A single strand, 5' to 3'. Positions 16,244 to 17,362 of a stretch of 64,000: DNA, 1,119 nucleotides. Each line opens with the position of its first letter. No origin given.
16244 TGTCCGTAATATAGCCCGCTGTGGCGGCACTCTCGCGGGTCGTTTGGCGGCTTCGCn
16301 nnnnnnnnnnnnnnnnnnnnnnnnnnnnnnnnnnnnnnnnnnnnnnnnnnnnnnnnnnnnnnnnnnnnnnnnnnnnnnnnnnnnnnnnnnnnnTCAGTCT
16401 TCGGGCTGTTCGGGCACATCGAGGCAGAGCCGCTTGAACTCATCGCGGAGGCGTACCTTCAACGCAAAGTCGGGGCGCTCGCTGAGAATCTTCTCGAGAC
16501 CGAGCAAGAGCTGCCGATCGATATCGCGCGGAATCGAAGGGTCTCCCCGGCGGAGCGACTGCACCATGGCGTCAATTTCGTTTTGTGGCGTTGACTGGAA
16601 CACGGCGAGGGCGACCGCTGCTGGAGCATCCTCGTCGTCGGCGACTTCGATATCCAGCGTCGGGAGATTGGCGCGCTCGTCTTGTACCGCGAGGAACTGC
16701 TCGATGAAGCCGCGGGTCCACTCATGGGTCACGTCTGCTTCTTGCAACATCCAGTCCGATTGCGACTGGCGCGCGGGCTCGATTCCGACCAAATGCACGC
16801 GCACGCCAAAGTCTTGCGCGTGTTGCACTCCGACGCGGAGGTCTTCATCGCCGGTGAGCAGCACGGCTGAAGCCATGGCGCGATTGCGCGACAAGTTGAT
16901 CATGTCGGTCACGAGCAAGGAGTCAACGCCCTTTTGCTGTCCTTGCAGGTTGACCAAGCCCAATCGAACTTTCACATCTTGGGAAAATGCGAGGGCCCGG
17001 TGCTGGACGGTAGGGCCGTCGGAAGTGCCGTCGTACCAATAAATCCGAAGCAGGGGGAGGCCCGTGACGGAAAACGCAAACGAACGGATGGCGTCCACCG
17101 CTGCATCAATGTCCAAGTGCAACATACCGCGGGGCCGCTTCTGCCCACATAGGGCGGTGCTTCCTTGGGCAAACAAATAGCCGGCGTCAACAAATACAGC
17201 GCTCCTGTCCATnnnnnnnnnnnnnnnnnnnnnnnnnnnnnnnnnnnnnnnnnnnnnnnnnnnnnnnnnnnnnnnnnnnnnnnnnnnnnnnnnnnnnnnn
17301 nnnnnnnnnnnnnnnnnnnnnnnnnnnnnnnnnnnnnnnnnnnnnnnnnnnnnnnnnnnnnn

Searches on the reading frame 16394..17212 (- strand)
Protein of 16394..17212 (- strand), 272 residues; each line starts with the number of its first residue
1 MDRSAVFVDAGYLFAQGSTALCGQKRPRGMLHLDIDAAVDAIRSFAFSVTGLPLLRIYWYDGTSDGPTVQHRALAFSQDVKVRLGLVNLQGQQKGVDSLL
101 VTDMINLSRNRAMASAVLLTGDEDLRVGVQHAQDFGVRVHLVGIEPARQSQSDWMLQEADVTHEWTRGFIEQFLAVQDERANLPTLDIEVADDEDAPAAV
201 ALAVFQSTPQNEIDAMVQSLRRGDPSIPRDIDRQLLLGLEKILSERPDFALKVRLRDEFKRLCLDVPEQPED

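Call 13: find_encoding_contigs(protein=window:16394-17212:-, flank=6000, max_places=10)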
Protein window:16394-17212:- (272 aa): 2 contigs read that carry it; 2 places shown.
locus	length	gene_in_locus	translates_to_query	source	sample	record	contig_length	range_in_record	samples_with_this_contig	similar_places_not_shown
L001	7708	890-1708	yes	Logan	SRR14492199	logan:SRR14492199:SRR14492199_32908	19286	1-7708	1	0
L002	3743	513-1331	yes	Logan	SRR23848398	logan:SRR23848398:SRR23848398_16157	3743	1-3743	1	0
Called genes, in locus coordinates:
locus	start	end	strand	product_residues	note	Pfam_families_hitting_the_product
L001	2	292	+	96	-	?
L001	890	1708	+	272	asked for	PF01936:NYN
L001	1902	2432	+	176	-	-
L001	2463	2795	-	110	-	PF00462:Glutaredoxin, PF13417:GST_N_3, PF13409:GST_N_2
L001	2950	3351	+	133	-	PF14078:DUF4259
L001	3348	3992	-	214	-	PF00702:Hydrolase, PF13419:HAD_2 (weak), PF13242:Hydrolase_like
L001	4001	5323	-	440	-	PF01554:MatE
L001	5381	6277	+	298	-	PF00106:adh_short, PF01370:Epimerase, PF08659:KR, PF13460:NAD_binding_10, PF13561:adh_short_C2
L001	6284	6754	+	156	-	PF00583:Acetyltransf_1, PF13508:Acetyltransf_7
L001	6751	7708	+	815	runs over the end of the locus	PF00580:UvrD-helicase, PF01443:Viral_helicase1 (faint), PF13245:AAA_19, PF13604:AAA_30 (faint), PF13361:UvrD_C, PF00929:RNase_T, PF13538:UvrD_C_2 (weak)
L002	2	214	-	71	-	?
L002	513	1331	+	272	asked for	PF01936:NYN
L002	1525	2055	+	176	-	-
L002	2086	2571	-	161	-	PF00462:Glutaredoxin, PF13417:GST_N_3, PF13409:GST_N_2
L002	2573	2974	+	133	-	PF14078:DUF4259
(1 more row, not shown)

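Call 15: find_related_loci(query=window:16394-17212:-, collection=genome_contigs, flank=4000)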
Query window:16394-17212:- (272 aa) in genome_contigs; peptide patterns used: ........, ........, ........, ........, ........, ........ (x = any residue, [..] = any of these).
104 stretches matched a pattern, but none encodes a relative of the query by tblastn (E <= 1e-3).
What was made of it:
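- Tried and rejected: The single-protein genome scan found none (call 15).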

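Call 16: search_protein_families(library=pfam, proteins=[window:16394-17212:-], max_evalue=0.1)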
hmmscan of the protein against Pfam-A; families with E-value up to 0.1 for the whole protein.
window:16394-17212:- (272 aa): 1 family
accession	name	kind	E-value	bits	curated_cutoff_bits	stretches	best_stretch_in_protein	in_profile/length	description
PF01936.24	NYN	-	1.6e-11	45.3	24.2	1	3-160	1-139/145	NYN domain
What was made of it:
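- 16394..17212 (-): NYN/LabA-like gene (272 aa) served by the element. Pfam PF01936, E 1.6e-11 (call 16).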

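Call 17: find_homologous_proteins(query=window:16394-17212:-, max_evalue=1e-10)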
Query window:16394-17212:- (272 aa): 4727 proteins with E <= 1e-10 among 8000 candidates; the best 120 are listed.
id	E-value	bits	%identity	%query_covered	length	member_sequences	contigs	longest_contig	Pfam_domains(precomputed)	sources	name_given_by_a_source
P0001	2.6e-161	553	93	100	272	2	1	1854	PF01936.25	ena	-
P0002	1.6e-80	288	57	97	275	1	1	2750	PF01936.25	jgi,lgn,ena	-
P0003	3.6e-79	284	56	97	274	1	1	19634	PF01936.25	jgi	jgi:uncharacterized LabA/DUF88 family protein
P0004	1.9e-78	282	53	97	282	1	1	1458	PF01936.25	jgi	jgi:uncharacterized LabA/DUF88 family protein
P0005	7.8e-78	280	55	97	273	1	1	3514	PF01936.25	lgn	-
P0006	1.4e-77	279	56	89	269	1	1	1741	PF01936.25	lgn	-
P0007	2.1e-77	278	56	97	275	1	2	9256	PF01936.25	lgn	-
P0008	7.2e-77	277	53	99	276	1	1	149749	PF01936.25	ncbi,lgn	-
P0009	8.3e-77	276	54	98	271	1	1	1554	PF01936.25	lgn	-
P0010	1.1e-76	276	55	96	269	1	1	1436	PF01936.25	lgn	-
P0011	1.9e-76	275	55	97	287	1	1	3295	PF01936.25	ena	-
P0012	1.9e-76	275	55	97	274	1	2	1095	PF01936.25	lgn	-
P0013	2.6e-76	275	55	95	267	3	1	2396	PF01936.25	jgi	jgi:uncharacterized LabA/DUF88 family protein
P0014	2.6e-76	275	53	97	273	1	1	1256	PF01936.25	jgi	jgi:uncharacterized LabA/DUF88 family protein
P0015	4.3e-76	274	54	97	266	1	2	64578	PF01936.25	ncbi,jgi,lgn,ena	jgi:uncharacterized LabA/DUF88 family protein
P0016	4.7e-76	274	55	97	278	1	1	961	PF01936.25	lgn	-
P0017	5.0e-76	274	54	97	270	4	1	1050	PF01936.25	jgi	jgi:uncharacterized LabA/DUF88 family protein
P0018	1.4e-75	272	56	97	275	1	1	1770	PF01936.25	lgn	-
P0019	2.2e-75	272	53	95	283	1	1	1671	PF01936.25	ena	-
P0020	2.3e-75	272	55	97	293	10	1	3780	PF01936.25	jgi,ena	-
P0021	5.2e-75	270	53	95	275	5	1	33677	PF01936.25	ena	-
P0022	5.9e-75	270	54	97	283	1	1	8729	PF01936.25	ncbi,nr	ncbi:MAG: NYN domain-containing protein [Thermoanaerobaculia bacterium]|nr:NYN domain-containing pro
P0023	6.3e-75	270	53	97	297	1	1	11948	PF01936.25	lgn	-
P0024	6.9e-75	270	54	97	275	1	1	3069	PF01936.25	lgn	-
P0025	7.9e-75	270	54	97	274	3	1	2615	PF01936.25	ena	-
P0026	8.0e-75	270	52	97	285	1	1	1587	PF01936.25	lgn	-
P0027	8.9e-75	270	53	95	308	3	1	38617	PF01936.25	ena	-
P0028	9.1e-75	270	53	100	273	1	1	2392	PF01936.25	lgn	-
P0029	9.2e-75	270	54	97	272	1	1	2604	PF01936.25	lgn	-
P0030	9.5e-75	270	53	97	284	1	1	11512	PF01936.25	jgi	jgi:uncharacterized LabA/DUF88 family protein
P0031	1.0e-74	269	49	97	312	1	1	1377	PF01936.25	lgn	-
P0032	1.1e-74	269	55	96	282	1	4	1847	PF01936.25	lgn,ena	-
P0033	1.1e-74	269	53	97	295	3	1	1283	PF01936.25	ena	-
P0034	1.4e-74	269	54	100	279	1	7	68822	PF01936.25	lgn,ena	-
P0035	1.4e-74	269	54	97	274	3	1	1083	PF01936.25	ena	-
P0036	1.5e-74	269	52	97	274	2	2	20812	PF01936.25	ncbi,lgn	-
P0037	1.6e-74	269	54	95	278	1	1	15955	PF01936.25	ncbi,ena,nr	ncbi:MAG: NYN domain-containing protein [Acidobacteriia bacterium]|nr:NYN domain-containing protein 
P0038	1.8e-74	269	54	97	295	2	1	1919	PF01936.25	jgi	jgi:hypothetical protein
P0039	1.9e-74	269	55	97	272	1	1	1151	PF01936.25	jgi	jgi:hypothetical protein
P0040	2.3e-74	268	57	87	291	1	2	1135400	PF01936.25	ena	-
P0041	2.3e-74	268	55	97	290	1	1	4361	PF01936.25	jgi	jgi:hypothetical protein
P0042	2.5e-74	268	54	97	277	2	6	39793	PF01936.25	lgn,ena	-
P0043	2.7e-74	268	50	97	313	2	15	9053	PF01936.25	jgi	jgi:uncharacterized LabA/DUF88 family protein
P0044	3.2e-74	268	55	97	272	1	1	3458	PF01936.25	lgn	-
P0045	3.2e-74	268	53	100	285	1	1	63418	PF01936.25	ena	-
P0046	3.4e-74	268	54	97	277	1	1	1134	PF01936.25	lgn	-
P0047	4.0e-74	268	54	100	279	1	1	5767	PF01936.25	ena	-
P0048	4.2e-74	267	51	97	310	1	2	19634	PF01936.25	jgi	jgi:uncharacterized LabA/DUF88 family protein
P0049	4.5e-74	267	51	97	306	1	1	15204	PF01936.25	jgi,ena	-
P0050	4.6e-74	267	54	97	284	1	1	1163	PF01936.25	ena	-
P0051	5.3e-74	267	52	95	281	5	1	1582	PF01936.25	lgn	-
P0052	5.5e-74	267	53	97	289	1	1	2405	PF01936.25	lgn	-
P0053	5.8e-74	267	50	97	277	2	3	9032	PF01936.25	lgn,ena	-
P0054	5.8e-74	267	53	97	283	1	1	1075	PF01936.25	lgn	-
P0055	6.7e-74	267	51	97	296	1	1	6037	PF01936.25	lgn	-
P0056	6.9e-74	267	54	97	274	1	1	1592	PF01936.25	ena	-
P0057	7.5e-74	267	51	97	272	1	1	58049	PF01936.25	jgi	jgi:hypothetical protein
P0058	8.1e-74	266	53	97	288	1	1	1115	PF01936.25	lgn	-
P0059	9.1e-74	266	52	97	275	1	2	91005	PF01936.25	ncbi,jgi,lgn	ncbi:MAG TPA: NYN domain-containing protein [Gemmatimonadales bacterium]|jgi:uncharacterized LabA/DU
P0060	9.4e-74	266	55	97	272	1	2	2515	PF01936.25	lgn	-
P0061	9.5e-74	266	50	97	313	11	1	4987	PF01936.25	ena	-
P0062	9.7e-74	266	53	95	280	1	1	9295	PF01936.25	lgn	-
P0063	1.2e-73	266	54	95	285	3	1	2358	PF01936.25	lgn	-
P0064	1.2e-73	266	52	97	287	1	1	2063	PF01936.25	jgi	jgi:hypothetical protein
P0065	1.4e-73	266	53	97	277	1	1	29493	PF01936.25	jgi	jgi:uncharacterized LabA/DUF88 family protein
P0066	1.4e-73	266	56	95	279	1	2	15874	PF01936.25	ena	-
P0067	1.4e-73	266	49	97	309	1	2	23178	PF01936.25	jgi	jgi:hypothetical protein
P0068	1.4e-73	266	55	89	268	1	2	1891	PF01936.25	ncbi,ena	-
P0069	1.6e-73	266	56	95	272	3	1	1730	PF01936.25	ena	-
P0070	1.6e-73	265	54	96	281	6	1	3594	PF01936.25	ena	-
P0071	1.8e-73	265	55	95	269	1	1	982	PF01936.25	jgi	jgi:hypothetical protein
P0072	2.0e-73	265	52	97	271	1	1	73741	PF01936.25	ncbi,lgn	-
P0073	2.2e-73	265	53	97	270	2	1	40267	PF01936.25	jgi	jgi:uncharacterized LabA/DUF88 family protein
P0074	2.3e-73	265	51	97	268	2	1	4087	PF01936.25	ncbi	-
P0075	2.3e-73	265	52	97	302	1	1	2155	PF01936.25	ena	-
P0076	2.3e-73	265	53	97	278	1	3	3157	PF01936.25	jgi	jgi:uncharacterized LabA/DUF88 family protein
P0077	2.3e-73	265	52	97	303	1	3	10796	PF01936.25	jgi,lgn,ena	-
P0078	2.3e-73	265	53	97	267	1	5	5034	PF01936.25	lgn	-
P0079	2.4e-73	265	53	97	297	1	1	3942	PF01936.25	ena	-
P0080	2.4e-73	265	54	95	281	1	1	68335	PF01936.25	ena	-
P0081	2.7e-73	265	52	97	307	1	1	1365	PF01936.25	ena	-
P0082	2.7e-73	265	53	96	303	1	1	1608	PF01936.25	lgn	-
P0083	2.9e-73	265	52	97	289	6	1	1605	PF01936.25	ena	-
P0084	3.6e-73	264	53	97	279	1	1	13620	PF01936.25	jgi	jgi:uncharacterized LabA/DUF88 family protein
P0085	4.2e-73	264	54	95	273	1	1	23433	PF01936.25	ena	-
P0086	4.2e-73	264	52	100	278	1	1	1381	PF01936.25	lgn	-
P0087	4.4e-73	264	54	95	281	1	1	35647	PF01936.25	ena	-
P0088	4.4e-73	264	54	95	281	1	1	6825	PF01936.25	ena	-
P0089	4.5e-73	264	54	97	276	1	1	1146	PF01936.25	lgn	-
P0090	4.8e-73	264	54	97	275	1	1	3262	PF01936.25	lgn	-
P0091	4.9e-73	264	53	97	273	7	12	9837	PF01936.25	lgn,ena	-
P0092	4.9e-73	264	52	97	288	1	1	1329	PF01936.25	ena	-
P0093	4.9e-73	264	53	95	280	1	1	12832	PF01936.25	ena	-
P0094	5.2e-73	264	53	97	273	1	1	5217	PF01936.25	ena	-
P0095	5.2e-73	264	51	97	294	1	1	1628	PF01936.25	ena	-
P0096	5.6e-73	264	52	97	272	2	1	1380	PF01936.25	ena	-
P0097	5.7e-73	264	53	97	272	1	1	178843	PF01936.25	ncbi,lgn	ncbi:MAG: NYN domain-containing protein [Bryobacteraceae bacterium]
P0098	5.7e-73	264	51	97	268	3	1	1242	PF01936.25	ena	-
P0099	6.6e-73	264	54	92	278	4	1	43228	PF01936.25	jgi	jgi:uncharacterized LabA/DUF88 family protein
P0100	7.0e-73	263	55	93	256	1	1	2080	PF01936.25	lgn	-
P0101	7.5e-73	263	55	89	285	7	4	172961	PF01936.25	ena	-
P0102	8.1e-73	263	52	96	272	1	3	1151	PF01936.25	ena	-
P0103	8.5e-73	263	54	95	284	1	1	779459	PF01936.25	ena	-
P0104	9.1e-73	263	52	97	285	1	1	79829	PF01936.25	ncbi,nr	ncbi:MAG: NYN domain-containing protein [Acidobacteria bacterium]|nr:NYN domain-containing protein [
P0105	9.2e-73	263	52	97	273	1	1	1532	PF01936.25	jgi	jgi:hypothetical protein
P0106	9.3e-73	263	52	97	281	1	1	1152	PF01936.25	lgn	-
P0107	9.6e-73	263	52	97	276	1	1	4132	PF01936.25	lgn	-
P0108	9.7e-73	263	56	87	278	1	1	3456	PF01936.25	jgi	jgi:hypothetical protein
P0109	1.1e-72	263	53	97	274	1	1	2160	PF01936.25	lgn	-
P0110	1.2e-72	263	56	87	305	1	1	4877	PF01936.25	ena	-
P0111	1.3e-72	263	53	95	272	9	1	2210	PF01936.25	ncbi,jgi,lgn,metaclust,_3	metaclust:\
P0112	1.4e-72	262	51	97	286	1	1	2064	PF01936.25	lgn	-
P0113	1.5e-72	262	52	97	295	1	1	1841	PF01936.25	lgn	-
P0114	1.5e-72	262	51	97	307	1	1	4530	PF01936.25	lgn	-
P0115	1.5e-72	262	51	96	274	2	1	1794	PF01936.25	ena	-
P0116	1.8e-72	262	52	97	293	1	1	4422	PF01936.25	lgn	-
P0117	1.8e-72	262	48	97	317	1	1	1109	PF01936.25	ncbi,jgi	-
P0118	2.1e-72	262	51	97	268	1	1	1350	PF01936.25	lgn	-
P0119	2.3e-72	262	53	100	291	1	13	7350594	PF01936.25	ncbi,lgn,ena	-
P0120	2.3e-72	262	49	97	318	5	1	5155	PF01936.25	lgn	-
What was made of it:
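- Tried and rejected: The full-length protein search gave only P0001 above 57% identity (call 17).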

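Call 18: find_encoding_contigs(protein=P0001, flank=3000, max_places=4)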
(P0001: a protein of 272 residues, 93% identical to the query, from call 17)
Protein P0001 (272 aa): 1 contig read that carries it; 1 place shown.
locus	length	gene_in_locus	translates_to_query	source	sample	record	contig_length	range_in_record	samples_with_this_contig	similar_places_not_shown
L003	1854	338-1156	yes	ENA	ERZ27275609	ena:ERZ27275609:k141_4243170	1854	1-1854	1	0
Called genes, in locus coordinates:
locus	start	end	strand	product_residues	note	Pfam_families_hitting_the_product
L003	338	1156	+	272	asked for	PF01936:NYN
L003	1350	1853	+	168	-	?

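Call 19: find_encoding_contigs(protein=P0002, flank=3000, max_places=3)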
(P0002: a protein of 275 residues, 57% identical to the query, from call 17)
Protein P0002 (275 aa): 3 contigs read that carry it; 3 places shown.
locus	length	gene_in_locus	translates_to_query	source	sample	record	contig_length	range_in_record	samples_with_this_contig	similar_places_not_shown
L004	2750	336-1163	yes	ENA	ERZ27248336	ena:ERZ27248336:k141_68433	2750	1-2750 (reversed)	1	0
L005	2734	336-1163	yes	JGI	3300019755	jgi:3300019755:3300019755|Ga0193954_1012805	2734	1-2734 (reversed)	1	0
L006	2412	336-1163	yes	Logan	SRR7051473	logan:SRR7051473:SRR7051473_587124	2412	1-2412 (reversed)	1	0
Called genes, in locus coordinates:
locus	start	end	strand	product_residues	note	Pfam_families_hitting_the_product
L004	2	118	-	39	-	?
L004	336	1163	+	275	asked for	PF01936:NYN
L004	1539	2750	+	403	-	PF00589:Phage_integrase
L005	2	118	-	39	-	?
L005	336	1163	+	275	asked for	PF01936:NYN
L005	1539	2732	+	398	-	?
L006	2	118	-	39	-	?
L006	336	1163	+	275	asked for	PF01936:NYN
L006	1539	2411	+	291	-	?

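Call 20: find_encoding_contigs(protein=P0003, flank=3000, max_places=3)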
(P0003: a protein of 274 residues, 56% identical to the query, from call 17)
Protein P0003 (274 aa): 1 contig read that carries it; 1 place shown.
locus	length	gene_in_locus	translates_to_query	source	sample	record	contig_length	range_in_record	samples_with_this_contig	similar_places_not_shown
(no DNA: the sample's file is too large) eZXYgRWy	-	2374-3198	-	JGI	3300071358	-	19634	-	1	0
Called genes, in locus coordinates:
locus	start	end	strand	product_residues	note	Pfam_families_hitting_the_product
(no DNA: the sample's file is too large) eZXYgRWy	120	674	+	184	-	-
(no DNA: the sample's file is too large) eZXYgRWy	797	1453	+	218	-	-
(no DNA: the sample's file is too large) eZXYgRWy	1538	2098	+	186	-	-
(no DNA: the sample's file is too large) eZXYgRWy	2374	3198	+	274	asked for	PF01936:NYN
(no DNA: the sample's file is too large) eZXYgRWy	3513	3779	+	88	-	PF12728:HTH_17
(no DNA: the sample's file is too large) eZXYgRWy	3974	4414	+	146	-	PF23343:REP_ORF2-G2P (weak)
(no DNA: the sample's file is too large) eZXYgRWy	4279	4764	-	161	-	-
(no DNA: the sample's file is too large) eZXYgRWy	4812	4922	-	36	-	-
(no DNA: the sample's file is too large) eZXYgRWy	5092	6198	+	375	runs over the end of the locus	PF14659:Phage_int_SAM_3 (weak), PF22022:Phage_int_M (weak), PF00589:Phage_integrase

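Call 21: find_encoding_contigs(protein=P0008, flank=3000, max_places=3)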
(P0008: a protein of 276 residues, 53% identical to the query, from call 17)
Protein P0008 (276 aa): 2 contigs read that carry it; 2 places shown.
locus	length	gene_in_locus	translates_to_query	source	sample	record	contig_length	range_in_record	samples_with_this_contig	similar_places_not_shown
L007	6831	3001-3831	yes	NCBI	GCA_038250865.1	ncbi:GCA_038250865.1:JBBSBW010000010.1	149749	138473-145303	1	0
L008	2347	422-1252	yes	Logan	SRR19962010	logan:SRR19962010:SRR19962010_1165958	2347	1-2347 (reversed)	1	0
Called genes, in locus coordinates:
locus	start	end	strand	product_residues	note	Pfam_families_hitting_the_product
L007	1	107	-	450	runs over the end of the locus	PF00675:Peptidase_M16, PF05193:Peptidase_M16_C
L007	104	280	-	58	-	-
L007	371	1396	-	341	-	PF00675:Peptidase_M16, PF05193:Peptidase_M16_C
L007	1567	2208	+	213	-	PF01726:LexA_DNA_bind, PF00717:Peptidase_S24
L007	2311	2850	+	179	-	PF02870:Methyltransf_1N (faint), PF01035:DNA_binding_1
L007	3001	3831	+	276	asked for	PF01936:NYN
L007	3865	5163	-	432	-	PF14938:SNAP (faint), PF13424:TPR_12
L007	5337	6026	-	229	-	PF02586:SRAP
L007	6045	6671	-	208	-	PF14366:DUF4410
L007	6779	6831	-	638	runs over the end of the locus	-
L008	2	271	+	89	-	?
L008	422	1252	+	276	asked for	PF01936:NYN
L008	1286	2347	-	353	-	?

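Call 33: find_related_loci(query=A2, collection=genome_contigs, flank=2500)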
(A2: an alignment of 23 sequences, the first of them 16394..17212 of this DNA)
Query A2 (272 aa) in genome_contigs; peptide patterns used: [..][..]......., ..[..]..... (x = any residue, [..] = any of these).
600 stretches matched a pattern (row limit reached: there are more); 582 encode a relative of the query (tblastn E <= 1e-3); the best 80 are kept; 80 distinct loci.
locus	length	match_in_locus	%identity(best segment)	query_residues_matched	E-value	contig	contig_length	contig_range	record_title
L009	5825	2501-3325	53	1-270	7e-81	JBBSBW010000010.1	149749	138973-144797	MAG: Thermoanaerobaculia bacterium isolate La6_metabat2.203 La6_metabat2.203_K_670426_L_149749_cov_14.6194, whole genome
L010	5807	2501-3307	52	1-265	9e-79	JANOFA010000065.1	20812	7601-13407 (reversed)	MAG: Gemmatimonadota bacterium isolate SOY_65_concoct_383_sub SOY_65_k141_2798152, whole genome shotgun sequence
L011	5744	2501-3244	54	1-236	2e-77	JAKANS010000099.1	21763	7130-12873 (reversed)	MAG: bacterium isolate WY5.bin88 NODE_3734_length_21763_cov_2.565354, whole genome shotgun sequence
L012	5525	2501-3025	65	1-175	7e-77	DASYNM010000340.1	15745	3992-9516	MAG TPA_asm: Verrucomicrobiia bacterium isolate SMAG_U4403 k141_870538, whole genome shotgun sequence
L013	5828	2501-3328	51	1-256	7e-76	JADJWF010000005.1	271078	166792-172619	MAG: Verrucomicrobia bacterium isolate Kalu_18-Q3-R12-55_BAT3C.19 tig00003083-10-2704420, whole genome shotgun sequence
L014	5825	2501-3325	50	1-263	2e-75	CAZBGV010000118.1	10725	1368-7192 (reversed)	MAG TPA_asm: uncultured Woeseiaceae bacterium isolate SRP263527_co2_88 genome assembly, contig: NODE_5551_length_10725_c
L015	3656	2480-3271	51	1-263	4e-75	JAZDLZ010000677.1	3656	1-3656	MAG: Pseudomonadota bacterium isolate MEGAHIT-group-0.625 k141_12329723, whole genome shotgun sequence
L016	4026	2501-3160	56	1-232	2e-74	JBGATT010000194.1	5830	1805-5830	MAG: Gemmatimonadaceae bacterium isolate MAG_AAO_AS.50 AAOAS-50_scaffold_27325, whole genome shotgun sequence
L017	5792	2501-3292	51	1-259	2e-74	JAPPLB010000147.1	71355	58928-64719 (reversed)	MAG: Bryobacterales bacterium isolate RHO3_bin_12 NODE_875_length_71355_cov_50.424236, whole genome shotgun sequence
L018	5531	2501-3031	66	1-177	4e-73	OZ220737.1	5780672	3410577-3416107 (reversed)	MAG: Pseudomonadales bacterium isolate 93f608da-4359-4028-81e3-666eefb89598 genome assembly, chromosome: 1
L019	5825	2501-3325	51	1-269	3e-73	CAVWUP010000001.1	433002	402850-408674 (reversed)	MAG: uncultured delta proteobacterium isolate MFD01689.bin.1.110 genome assembly, contig: contig_13645, whole genome sho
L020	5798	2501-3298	51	1-259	3e-73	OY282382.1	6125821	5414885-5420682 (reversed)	MAG: uncultured Vicinamibacterales bacterium isolate e65da963-7c29-4b68-91ce-224fd25ea74c genome assembly, chromosome: 1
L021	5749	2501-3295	48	1-263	3e-73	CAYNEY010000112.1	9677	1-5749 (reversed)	MAG TPA_asm: uncultured Polyangiaceae bacterium isolate SRP192927_co3_760 genome assembly, contig: NODE_18248_length_967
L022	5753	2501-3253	52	1-236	7e-72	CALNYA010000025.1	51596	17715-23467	MAG: uncultured Verrucomicrobiota bacterium isolate LOGT_bin.0235 genome assembly, contig: contig_34428, whole genome sh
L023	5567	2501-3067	62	1-195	7e-72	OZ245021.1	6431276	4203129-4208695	MAG: Gammaproteobacteria bacterium isolate 67a87912-4c7a-4147-b5b2-fff17a58665b genome assembly, chromosome: 1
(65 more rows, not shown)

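Call 60: search_protein_families(library=padloc, proteins=[window:16394-17212:-], max_evalue=0.01)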
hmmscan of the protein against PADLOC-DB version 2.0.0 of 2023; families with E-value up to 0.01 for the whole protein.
window:16394-17212:- (272 aa): 0 families

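Call 61: search_protein_families(library=ncbifam, proteins=[window:16394-17212:-], max_evalue=0.01)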
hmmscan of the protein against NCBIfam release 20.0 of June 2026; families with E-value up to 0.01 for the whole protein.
window:16394-17212:- (272 aa): 0 families

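Call 62: search_solved_structures(query=window:16394-17212:-, max_evalue=1)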
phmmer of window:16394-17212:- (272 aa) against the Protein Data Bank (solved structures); distinct sequences matched with E-value up to 1: 0.
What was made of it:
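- Tried and rejected: PADLOC, NCBIfam and PDB sequence searches gave nothing (calls 60-62).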

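Call 66: list_cluster_members(proteins=[P0223, window:16394-17212:-])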
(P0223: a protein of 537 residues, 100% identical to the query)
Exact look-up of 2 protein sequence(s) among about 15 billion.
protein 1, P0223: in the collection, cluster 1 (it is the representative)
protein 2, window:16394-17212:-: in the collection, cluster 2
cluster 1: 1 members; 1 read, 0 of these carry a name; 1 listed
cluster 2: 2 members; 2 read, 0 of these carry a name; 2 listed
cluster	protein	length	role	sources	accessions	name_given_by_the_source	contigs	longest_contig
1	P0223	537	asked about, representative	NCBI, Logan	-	-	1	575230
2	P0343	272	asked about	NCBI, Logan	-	-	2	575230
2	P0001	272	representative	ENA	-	-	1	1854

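Call 89: predict_structure(alignment_id=A2)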
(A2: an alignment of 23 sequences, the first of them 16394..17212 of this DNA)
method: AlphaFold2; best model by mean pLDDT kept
length: 272 residues; sequences in the alignment: 23
mean_pLDDT: 87.2   pTM: 0.65
mean pLDDT of the five models: 87.2, 86.5, 84.9, 84.8, 83.5
residues with pLDDT >= 90: 148; 70-90: 92; 50-70: 29; < 50: 3
segments of 3 or more residues with pLDDT < 50: none
pLDDT, mean of each block of 10 residues (from residue 1): 93 93 88 94 98 98 83 90 81 78 96 97 89 97 80 84 95 84 58 80 89 85 85 89 88 94 79 47
secondary structure, 60 per line:
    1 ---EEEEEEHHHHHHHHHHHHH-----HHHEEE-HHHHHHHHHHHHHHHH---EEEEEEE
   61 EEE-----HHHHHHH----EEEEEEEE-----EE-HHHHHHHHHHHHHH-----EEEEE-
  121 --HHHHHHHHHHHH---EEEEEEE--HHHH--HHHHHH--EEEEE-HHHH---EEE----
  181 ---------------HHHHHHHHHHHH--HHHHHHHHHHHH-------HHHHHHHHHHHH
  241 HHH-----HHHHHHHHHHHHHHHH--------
elements in order: E4-9 H10-22 E31-33 H35-50 E54-63 H69-75 E80-87 H96-109 E115-119 H123-134 E138-144 H147-150 H153-158 E161-165 H167-170 E174-176 H196-207 H210-221 H229-243 H249-264
